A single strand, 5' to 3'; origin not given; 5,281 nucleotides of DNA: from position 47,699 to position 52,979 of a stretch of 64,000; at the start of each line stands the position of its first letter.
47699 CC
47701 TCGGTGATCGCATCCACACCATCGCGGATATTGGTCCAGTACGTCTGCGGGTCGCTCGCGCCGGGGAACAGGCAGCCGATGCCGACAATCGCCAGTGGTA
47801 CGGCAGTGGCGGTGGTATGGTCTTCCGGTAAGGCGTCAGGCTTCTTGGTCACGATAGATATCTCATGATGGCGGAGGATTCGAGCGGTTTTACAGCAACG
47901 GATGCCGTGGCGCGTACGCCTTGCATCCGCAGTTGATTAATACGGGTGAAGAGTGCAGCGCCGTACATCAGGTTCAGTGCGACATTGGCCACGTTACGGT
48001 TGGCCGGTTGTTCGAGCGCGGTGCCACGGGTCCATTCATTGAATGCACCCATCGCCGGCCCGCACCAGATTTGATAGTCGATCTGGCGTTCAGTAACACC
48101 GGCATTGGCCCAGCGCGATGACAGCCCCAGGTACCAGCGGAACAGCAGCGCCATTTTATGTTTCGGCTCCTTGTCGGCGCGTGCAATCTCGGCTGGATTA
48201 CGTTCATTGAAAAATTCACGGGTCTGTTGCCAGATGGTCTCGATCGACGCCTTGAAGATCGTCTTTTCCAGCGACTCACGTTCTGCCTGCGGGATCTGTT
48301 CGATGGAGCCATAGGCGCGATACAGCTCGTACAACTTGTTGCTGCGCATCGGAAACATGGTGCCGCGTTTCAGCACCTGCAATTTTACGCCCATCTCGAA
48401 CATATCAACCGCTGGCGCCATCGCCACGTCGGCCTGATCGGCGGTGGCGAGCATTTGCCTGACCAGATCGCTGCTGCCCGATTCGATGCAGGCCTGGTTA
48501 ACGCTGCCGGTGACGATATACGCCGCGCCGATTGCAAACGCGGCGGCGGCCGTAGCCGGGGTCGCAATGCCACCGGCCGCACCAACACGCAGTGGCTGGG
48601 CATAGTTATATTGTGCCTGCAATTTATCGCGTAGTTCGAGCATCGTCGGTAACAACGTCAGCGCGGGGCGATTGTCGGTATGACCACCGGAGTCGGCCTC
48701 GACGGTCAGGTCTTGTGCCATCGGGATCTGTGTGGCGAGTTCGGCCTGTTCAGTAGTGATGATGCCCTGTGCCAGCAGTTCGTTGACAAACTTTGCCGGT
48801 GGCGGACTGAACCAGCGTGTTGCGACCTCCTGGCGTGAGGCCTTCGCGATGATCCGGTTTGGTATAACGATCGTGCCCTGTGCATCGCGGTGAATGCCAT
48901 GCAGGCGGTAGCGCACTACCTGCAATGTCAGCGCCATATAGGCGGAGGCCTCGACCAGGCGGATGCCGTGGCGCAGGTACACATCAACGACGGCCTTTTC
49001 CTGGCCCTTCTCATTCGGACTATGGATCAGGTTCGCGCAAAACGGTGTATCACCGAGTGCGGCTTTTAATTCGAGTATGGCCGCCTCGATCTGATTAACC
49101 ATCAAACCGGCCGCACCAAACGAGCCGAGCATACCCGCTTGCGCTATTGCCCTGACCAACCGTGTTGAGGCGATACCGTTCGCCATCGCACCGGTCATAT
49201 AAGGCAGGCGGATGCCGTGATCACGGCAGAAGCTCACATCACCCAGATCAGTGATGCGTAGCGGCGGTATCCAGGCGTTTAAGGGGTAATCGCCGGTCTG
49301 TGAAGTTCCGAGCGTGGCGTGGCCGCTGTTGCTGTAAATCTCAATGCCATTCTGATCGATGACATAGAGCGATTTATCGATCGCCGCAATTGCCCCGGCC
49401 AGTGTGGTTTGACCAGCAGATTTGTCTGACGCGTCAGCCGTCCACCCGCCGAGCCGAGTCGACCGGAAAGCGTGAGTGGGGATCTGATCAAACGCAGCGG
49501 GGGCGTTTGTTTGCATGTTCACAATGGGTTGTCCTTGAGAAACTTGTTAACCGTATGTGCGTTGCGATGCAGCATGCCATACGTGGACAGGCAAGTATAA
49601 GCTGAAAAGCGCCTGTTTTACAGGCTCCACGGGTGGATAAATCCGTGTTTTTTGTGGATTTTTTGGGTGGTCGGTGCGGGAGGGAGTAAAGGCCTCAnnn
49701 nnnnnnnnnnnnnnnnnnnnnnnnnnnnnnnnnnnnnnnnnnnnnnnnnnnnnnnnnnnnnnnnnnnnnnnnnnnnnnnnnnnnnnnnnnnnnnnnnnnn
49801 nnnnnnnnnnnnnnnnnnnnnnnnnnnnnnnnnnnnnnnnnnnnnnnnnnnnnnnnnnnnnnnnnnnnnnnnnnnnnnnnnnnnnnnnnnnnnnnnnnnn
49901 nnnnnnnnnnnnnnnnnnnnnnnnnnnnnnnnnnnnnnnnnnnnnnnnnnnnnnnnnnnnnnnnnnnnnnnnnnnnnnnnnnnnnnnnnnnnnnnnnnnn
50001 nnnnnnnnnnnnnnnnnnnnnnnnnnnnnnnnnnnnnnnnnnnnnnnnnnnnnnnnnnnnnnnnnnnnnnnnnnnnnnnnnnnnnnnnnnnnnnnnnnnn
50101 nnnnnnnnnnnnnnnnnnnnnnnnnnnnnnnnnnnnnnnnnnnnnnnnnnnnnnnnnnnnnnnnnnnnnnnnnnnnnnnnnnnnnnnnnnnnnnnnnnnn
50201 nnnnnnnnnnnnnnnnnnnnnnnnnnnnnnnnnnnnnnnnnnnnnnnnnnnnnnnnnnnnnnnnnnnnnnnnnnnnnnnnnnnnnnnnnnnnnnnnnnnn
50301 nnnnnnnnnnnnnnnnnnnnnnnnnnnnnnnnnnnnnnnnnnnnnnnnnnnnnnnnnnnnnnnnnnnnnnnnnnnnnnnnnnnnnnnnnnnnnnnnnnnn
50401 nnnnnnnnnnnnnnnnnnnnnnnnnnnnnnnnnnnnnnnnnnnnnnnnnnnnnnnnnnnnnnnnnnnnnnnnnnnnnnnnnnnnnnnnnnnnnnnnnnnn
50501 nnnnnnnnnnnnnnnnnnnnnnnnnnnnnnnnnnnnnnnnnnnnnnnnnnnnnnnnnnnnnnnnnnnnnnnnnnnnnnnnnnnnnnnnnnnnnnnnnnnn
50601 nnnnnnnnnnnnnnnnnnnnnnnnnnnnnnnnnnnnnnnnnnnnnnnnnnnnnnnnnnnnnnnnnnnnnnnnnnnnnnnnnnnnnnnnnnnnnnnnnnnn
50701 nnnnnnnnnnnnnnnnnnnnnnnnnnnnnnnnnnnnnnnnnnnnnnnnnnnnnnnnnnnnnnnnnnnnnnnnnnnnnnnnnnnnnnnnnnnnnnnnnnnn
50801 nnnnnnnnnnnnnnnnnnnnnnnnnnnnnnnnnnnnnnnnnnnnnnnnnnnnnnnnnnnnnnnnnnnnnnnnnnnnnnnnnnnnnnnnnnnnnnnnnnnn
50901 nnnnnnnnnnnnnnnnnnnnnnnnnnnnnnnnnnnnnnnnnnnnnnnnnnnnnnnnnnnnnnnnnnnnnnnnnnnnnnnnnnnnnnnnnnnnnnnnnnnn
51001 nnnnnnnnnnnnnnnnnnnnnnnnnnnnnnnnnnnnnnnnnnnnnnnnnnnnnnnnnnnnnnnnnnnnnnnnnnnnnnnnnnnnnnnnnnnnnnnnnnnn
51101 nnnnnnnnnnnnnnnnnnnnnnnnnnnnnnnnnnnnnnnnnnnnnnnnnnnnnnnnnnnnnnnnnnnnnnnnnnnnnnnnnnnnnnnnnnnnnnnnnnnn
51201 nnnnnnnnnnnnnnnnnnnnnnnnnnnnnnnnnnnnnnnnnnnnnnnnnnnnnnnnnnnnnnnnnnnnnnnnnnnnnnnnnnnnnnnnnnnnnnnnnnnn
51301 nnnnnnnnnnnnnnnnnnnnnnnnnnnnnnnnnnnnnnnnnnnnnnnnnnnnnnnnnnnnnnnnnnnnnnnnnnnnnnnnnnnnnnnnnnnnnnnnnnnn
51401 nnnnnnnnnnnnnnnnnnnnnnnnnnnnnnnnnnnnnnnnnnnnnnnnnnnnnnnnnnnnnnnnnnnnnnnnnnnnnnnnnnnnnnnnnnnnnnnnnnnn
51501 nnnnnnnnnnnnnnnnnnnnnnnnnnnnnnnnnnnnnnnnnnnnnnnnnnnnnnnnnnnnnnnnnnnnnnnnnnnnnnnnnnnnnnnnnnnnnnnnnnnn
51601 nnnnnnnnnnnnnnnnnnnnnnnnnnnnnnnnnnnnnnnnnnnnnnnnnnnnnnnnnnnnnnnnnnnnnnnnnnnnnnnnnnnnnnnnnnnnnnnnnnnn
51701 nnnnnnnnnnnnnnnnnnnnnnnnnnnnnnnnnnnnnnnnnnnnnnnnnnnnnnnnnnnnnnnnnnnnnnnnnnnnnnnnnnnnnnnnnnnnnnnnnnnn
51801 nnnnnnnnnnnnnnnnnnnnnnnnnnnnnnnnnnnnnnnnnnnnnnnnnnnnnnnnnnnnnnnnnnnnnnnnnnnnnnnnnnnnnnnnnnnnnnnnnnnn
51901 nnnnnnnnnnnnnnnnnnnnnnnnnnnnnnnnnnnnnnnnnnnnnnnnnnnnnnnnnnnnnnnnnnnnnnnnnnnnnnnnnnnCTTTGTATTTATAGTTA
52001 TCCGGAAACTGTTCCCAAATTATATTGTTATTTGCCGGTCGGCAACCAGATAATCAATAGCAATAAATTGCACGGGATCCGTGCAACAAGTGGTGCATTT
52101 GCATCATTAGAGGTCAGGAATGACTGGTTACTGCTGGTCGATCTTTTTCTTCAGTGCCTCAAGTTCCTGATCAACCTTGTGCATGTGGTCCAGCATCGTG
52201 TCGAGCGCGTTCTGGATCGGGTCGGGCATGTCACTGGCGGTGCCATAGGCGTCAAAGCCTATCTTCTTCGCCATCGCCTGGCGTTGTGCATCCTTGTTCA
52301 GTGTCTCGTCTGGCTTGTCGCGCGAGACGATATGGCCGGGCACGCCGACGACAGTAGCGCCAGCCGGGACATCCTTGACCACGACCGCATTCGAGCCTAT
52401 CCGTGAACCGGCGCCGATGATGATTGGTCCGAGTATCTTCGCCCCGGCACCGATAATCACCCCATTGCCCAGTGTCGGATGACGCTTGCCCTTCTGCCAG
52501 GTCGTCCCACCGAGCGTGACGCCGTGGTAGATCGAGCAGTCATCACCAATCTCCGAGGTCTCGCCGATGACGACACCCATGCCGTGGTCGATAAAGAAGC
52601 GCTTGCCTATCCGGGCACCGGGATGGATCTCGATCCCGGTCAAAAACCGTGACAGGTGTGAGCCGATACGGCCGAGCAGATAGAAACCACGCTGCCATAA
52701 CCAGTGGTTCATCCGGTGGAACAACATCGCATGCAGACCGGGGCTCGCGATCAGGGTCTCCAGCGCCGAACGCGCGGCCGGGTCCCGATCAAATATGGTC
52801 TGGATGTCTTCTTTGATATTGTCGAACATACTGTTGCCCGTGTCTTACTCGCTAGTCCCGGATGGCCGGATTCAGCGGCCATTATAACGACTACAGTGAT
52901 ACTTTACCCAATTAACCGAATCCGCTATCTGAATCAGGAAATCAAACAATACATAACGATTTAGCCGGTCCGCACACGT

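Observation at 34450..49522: Non-canonical PUFA-synthase architecture: ER gene first, no separate pfaB, AT embedded in the PfaC-like KS-CLF protein, only three ACPs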

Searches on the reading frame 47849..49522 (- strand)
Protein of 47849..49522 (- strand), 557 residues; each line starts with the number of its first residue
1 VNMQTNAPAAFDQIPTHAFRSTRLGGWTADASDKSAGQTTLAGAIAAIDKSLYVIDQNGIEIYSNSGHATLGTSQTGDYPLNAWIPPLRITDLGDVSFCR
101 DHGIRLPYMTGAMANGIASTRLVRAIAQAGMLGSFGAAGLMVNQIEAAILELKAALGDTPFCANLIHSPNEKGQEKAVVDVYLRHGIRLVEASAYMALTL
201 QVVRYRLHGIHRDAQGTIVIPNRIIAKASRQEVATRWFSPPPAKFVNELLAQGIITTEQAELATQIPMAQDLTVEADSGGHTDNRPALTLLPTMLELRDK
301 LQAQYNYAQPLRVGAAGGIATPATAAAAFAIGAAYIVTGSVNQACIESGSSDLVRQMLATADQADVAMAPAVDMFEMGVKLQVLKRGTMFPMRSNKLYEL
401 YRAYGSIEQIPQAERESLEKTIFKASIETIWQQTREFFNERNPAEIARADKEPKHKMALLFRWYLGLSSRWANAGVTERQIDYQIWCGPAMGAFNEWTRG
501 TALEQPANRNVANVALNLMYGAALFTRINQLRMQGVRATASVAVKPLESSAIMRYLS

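Call 3: search_protein_families(library=pfam, proteins=[window:47849-49522:-], max_evalue=0.01)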
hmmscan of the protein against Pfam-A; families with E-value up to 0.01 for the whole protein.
window:47849-49522:- (557 aa): 2 families
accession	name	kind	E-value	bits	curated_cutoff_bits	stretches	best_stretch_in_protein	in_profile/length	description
PF21607.2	FabD_helical_ins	-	1.1e-34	118.9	27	1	404-483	1-80/80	[Acyl-carrier-protein] S-malonyltransferase, inserted helical domain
PF03060.21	NMO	-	4e-13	49.9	28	1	109-380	14-264/331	Nitronate monooxygenase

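Call 7: search_protein_families(library=ncbifam, proteins=[window:47849-49522:-], max_evalue=0.001)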
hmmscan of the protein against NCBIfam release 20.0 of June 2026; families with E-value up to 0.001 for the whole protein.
window:47849-49522:- (557 aa): 2 families
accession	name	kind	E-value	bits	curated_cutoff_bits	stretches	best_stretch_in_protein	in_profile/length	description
TIGR02814.1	pfaD_fam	subfamily_domain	2.2e-196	652.9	449.25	1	89-527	2-442/444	PfaD family polyunsaturated fatty acid/polyketide biosynthesis protein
TIGR03151.1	enACPred_II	equivalog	4.7e-09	35.9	453.1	1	102-170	8-75/307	enoyl-[acyl-carrier-protein] reductase FabK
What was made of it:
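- The three synthase genes are complete on their own (calls 3, 7).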

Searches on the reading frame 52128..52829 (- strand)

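Call 4: search_protein_families(library=pfam, proteins=[window:52128-52829:-], max_evalue=0.01)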
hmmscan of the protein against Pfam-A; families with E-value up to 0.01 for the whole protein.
window:52128-52829:- (233 aa): 3 families
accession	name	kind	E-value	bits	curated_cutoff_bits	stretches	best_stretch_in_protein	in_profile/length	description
PF00132.30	Hexapep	-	3.6e-14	52.2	27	2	117-150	1-34/36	Bacterial transferase hexapeptide (six repeats)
PF06426.19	SATase_N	-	0.002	18.8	21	1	3-35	71-103/105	Serine acetyltransferase, N-terminal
PF25084.1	LbH_EIF2B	-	0.0035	17.8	54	0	71-149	27-104/105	EIF2B subunit epsilon LbH domain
